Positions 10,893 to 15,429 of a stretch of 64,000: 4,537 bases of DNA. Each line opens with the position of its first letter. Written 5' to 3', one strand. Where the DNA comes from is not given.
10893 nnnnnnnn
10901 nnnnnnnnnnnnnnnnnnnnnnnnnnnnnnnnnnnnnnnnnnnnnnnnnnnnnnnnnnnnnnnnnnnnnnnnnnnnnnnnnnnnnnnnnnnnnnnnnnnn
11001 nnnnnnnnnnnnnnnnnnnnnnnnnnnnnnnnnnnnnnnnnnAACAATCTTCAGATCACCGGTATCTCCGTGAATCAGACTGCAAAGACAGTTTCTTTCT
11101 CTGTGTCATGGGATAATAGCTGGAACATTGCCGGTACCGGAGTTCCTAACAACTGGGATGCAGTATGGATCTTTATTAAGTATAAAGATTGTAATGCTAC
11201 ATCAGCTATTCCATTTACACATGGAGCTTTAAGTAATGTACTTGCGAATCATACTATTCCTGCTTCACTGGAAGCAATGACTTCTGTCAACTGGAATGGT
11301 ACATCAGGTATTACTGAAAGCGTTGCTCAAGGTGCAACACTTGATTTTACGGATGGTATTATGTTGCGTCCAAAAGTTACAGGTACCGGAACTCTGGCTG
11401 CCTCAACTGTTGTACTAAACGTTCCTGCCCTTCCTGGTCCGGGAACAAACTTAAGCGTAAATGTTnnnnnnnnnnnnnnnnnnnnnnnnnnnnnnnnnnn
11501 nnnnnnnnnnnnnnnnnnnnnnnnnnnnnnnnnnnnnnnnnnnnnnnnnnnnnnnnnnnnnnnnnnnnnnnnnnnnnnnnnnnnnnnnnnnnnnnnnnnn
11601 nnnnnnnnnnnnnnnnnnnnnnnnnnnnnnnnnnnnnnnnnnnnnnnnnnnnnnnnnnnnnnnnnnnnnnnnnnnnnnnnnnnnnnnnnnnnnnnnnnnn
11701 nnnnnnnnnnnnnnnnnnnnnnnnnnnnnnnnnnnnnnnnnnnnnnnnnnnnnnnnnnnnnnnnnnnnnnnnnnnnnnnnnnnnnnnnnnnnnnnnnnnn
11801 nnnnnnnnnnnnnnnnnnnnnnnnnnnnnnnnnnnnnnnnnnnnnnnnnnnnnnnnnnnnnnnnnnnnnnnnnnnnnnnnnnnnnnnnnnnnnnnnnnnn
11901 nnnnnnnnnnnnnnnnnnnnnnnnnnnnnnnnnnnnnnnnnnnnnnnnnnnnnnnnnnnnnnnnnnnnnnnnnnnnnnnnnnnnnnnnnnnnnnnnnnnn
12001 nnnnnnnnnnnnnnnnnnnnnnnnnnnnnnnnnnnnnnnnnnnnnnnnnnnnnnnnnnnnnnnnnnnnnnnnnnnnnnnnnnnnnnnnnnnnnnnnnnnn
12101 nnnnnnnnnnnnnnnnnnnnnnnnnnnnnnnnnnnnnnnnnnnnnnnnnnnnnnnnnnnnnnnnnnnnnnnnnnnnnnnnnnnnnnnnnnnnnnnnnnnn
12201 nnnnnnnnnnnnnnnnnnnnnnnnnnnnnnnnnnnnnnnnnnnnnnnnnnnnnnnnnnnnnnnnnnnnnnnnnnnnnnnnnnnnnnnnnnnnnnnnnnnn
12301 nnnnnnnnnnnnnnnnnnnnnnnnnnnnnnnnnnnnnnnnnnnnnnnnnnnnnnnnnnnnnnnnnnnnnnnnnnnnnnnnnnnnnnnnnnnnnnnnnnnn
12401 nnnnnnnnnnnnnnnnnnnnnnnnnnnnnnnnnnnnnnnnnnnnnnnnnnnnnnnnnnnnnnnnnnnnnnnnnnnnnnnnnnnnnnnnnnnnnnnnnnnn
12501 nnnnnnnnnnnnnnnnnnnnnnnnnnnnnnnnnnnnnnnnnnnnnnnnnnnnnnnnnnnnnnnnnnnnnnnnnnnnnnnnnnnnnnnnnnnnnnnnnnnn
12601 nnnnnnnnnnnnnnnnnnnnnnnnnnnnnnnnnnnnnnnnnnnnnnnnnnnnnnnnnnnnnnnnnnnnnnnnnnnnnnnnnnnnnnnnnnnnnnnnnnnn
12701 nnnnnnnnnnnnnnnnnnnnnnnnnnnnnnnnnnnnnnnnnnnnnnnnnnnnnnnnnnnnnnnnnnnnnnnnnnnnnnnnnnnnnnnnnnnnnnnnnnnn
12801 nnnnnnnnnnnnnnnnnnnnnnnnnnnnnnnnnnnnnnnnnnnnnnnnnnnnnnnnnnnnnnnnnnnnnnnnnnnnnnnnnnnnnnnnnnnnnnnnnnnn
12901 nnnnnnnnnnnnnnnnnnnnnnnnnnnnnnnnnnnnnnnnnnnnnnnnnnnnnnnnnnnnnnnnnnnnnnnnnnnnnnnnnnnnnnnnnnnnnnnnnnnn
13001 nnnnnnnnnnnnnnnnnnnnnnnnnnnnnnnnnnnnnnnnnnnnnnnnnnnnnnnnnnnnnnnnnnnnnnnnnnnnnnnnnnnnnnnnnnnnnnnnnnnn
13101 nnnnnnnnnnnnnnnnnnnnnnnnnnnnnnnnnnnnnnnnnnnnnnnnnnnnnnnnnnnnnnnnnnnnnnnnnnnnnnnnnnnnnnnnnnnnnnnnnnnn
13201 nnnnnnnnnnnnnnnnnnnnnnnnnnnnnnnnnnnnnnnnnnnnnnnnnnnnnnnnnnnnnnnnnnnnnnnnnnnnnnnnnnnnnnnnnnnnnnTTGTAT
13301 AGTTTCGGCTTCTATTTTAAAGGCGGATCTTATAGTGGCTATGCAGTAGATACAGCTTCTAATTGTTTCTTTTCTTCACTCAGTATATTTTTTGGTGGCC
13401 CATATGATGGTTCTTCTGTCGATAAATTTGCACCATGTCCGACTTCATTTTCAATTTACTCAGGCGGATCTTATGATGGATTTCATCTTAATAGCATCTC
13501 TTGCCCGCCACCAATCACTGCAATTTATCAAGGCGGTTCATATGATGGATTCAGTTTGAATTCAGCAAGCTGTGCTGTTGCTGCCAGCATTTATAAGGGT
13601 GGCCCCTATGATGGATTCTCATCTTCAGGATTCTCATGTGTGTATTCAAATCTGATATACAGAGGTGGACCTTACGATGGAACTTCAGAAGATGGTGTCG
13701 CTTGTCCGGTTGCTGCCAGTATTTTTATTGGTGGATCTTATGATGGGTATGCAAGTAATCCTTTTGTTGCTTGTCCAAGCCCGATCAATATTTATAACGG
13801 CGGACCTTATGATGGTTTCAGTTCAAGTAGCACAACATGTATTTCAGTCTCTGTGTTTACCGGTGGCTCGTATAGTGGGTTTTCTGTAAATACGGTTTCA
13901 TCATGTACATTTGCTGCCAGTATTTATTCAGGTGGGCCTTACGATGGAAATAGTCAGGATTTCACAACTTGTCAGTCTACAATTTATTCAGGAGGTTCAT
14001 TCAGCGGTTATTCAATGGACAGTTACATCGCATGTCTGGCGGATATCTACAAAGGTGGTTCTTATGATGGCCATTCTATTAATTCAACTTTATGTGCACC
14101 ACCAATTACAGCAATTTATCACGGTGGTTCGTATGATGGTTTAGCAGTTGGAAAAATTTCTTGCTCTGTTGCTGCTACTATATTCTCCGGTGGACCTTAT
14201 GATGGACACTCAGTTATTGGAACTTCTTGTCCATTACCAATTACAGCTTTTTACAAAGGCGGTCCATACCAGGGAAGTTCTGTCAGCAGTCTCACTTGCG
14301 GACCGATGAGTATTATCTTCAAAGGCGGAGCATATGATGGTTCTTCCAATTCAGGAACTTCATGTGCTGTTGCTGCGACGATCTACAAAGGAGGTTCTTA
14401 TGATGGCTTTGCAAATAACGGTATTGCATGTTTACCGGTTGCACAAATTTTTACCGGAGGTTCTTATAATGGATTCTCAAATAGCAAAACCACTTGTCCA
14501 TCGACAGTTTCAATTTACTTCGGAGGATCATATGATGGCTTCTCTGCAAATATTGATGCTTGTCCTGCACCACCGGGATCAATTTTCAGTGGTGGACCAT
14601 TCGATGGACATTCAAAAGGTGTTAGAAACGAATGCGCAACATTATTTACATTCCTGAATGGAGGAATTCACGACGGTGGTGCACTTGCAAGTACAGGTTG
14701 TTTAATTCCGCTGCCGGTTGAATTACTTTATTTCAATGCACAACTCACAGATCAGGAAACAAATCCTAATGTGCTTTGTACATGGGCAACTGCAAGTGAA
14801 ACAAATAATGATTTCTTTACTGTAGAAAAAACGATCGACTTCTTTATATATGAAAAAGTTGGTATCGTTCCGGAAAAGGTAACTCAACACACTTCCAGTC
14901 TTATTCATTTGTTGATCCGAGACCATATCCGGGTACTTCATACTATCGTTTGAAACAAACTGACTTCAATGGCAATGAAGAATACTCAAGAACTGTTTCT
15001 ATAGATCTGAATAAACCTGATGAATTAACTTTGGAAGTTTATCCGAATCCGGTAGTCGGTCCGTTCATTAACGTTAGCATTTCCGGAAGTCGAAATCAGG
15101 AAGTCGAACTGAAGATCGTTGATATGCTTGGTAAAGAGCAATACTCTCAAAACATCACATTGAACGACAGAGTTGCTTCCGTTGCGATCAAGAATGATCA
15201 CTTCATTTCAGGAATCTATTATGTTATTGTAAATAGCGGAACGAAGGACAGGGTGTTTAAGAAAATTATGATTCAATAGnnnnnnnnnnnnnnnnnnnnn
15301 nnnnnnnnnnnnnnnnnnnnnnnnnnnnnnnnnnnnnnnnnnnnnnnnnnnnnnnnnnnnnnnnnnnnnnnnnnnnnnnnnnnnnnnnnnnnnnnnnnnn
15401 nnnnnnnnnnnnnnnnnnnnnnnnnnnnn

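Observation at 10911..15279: An FGE-sulfatase-fold (GldJ/GldK-like) protein is encoded immediately upstream of the Cys-periodic repeat cargo, suggesting a two-gene surface module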

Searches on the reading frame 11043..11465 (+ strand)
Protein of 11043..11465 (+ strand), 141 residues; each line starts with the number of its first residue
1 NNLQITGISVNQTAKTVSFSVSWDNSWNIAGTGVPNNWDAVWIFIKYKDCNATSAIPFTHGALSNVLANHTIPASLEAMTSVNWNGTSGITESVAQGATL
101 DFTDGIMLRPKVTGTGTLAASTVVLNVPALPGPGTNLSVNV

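Call 51: find_homologous_proteins(query=window:11043-11465:+, max_evalue=0.001)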
Query window:11043-11465:+ (141 aa): 2 proteins with E <= 0.001 among 32 candidates.
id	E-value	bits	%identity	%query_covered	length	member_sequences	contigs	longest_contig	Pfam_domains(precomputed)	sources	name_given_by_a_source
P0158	9.2e-33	131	60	81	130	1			-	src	-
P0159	2.2e-8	52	35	99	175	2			-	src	-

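Call 58: search_protein_representatives(protein=window:11043-11465:+)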
Query: 141 residues. Proteins with E-value up to 0.001 (for the whole library): 441; up to 1e-10: 54; up to 1e-30: 5. The best 150 are listed.
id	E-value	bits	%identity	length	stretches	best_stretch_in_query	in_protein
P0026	1.9e-41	157.7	59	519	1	1-139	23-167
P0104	1.9e-39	151.2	56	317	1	1-141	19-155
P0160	2.8e-38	147.4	55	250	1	1-141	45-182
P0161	2.8e-35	137.7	59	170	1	1-118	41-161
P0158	2.9e-33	131.1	63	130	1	1-113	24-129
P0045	1.1e-24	103.4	45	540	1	1-140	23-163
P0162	6.7e-24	100.8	56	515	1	1-130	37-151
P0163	7.3e-24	100.7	49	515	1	1-130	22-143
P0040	5.1e-23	98.0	47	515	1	1-139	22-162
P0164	1.7e-21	93.0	47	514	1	1-141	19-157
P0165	6.6e-21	91.1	41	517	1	3-141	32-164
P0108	2.0e-20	89.6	45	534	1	1-135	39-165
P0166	3.6e-20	88.7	48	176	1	1-135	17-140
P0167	2.0e-19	86.3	49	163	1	1-134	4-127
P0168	9.5e-19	84.1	55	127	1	1-83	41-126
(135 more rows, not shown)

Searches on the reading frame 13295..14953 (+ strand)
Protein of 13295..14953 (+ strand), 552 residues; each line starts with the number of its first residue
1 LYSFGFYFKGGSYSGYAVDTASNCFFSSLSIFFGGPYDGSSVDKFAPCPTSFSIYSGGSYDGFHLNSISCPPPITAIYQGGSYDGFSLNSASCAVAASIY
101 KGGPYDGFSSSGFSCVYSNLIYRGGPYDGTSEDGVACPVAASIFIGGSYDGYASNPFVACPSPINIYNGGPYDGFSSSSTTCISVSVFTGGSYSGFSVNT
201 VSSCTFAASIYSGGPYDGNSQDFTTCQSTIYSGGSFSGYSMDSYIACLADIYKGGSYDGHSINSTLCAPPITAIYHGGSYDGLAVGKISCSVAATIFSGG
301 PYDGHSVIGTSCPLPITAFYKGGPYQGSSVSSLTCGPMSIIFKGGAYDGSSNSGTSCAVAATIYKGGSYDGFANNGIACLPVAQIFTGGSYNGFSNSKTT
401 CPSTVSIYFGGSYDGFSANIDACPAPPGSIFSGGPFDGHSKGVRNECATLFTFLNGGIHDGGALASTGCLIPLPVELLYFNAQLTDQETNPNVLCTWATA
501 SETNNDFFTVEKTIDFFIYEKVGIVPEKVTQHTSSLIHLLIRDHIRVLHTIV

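Call 3: search_protein_families(library=pfam, proteins=[window:13295-14953:+], max_evalue=0.01)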
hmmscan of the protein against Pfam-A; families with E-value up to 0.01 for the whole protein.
window:13295-14953:+ (552 aa): 0 families

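Call 4: search_protein_families(library=ncbifam, proteins=[window:13295-14953:+], max_evalue=0.01)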
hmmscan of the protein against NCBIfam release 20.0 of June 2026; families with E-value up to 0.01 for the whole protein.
window:13295-14953:+ (552 aa): 0 families

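Call 49: predict_structure(alignment_id=A3)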
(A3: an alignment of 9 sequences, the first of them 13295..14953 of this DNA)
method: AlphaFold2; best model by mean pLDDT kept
length: 552 residues; sequences in the alignment: 9
mean_pLDDT: 45.5   pTM: 0.41
mean pLDDT of the five models: 45.5, 43.2, 42.0, 41.1, 35.5
residues with pLDDT >= 90: 0; 70-90: 4; 50-70: 265; < 50: 283
segments of 3 or more residues with pLDDT < 50: 1-53, 58-63, 69-73, 92-94, 114-139, 159-161, 181-270, 445-449, 461-463, 467-479, 488-493, 499-552
pLDDT, mean of each block of 10 residues (from residue 1): 29 35 31 37 39 50 49 56 54 53 53 39 32 37 54 52 55 53 29 24 24 27 29 25 24 26 32 57 58 59 59 56 55 59 59 58 62 56 64 62 64 60 56 58 49 54 46 41 51 50 38 34 31 33 30 31
secondary structure, 60 per line:
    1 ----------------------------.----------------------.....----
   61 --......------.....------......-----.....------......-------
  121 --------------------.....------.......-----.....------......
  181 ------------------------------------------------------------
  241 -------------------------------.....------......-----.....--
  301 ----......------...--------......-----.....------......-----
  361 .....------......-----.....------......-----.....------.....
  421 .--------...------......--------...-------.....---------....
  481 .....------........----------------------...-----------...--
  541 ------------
elements in order: E52-56 E63-68 E75-79 E86-91 E97-101 E108-113 E141-145 E152-158 E164-168 E175-180 E272-276 E283-288 E294-298 E305-310 E317-319 E328-333 E339-343 E350-355 E361-365 E372-377 E383-387 E394-399 E405-409 E416-421 E430-432 E439-444 E453-455 E463-467 E477-485 E492-499 E522-524 E536-538

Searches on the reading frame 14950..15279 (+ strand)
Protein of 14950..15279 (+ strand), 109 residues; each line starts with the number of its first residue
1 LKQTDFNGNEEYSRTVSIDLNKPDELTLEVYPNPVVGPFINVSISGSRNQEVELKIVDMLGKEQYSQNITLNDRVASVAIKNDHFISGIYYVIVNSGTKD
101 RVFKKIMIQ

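Call 3: search_protein_families(library=pfam, proteins=[window:14950-15279:+], max_evalue=0.01)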
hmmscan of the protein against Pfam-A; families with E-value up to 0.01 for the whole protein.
window:14950-15279:+ (109 aa): 1 family
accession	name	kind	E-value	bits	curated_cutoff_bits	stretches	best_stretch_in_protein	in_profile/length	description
PF18962.6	Por_Secre_tail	-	2e-10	41.2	27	1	30-108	1-75/75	Secretion system C-terminal sorting domain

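Call 4: search_protein_families(library=ncbifam, proteins=[window:14950-15279:+], max_evalue=0.01)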
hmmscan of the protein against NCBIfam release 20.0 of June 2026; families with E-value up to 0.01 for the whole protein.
window:14950-15279:+ (109 aa): 2 families
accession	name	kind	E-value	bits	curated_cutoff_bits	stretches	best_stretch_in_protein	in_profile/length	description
TIGR04183.1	Por_Secre_tail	domain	8.7e-11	41.6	23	1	30-109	1-72/72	T9SS type A sorting domain-containing protein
NF038113.1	T9SSA_dep_M36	equivalog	1.2e-08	33.7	885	1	5-108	770-868/869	T9SS-dependent M36 family metallopeptidase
